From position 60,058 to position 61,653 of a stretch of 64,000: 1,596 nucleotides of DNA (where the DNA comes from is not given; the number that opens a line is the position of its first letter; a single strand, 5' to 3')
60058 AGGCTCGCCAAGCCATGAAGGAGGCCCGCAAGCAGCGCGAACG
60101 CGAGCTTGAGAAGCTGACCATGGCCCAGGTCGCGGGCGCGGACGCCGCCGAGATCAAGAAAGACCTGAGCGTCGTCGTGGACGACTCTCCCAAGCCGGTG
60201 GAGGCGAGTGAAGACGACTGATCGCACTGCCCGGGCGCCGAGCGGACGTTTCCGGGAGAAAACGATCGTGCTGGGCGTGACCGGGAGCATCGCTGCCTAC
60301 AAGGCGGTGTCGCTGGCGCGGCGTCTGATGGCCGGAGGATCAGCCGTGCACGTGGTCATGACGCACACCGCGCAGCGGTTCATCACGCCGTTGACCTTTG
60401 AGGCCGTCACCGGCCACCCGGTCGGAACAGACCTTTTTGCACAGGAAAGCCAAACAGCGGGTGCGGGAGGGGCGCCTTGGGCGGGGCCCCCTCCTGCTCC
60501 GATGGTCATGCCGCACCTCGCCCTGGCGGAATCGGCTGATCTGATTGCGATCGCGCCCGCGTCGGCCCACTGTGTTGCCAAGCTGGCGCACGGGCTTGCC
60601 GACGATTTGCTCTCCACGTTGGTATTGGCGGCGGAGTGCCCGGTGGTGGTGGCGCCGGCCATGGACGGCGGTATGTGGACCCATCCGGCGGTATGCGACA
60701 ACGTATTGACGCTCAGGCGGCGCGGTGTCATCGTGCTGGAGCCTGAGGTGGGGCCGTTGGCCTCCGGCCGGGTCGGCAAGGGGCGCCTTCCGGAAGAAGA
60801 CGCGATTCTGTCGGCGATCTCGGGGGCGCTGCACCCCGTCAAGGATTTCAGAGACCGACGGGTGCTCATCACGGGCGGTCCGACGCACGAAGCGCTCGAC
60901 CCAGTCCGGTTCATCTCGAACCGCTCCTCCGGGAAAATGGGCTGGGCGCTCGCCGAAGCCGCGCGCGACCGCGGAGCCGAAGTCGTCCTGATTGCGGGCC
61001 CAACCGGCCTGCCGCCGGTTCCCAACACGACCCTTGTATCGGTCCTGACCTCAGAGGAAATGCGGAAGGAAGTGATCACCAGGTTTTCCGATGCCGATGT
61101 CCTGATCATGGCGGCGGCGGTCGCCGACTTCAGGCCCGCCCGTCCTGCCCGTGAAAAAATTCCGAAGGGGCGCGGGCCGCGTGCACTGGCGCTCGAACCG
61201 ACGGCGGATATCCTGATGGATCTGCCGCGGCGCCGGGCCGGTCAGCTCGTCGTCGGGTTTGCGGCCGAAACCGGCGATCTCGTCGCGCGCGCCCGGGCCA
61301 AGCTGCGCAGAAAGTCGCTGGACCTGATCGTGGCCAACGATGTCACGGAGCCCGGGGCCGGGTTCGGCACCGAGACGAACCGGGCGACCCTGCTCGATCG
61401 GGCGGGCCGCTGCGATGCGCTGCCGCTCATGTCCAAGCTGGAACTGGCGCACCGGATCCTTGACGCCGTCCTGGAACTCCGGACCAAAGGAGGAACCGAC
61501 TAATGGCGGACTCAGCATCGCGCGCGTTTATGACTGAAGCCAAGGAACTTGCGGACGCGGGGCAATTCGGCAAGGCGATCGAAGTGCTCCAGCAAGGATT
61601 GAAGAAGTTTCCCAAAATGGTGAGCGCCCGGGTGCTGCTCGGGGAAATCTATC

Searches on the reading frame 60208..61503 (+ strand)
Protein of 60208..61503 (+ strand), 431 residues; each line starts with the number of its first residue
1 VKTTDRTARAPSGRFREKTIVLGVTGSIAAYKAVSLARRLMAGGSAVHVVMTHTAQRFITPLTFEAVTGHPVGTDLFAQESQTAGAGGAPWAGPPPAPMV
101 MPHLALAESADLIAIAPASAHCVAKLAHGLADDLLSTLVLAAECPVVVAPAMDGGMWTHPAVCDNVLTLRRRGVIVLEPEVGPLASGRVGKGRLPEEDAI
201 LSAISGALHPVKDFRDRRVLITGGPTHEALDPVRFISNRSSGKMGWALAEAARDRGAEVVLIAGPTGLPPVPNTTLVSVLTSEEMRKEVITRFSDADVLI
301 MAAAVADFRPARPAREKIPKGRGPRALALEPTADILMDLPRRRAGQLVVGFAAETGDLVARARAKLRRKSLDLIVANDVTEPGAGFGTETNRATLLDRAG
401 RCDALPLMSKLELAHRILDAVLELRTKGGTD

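Call 22: search_protein_families(library=pfam, proteins=[window:60208-61503:+], max_evalue=0.0001)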
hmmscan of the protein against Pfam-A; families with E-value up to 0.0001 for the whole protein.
window:60208-61503:+ (431 aa): 2 families
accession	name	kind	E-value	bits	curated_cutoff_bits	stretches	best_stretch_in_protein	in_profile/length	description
PF04127.22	DFP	-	1.1e-67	227.8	22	1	215-396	2-186/186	DNA/pantothenate metabolism flavoprotein C-terminal domain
PF02441.25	Flavoprotein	-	1.5e-29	103.2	22.7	1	18-202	1-156/162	Flavoprotein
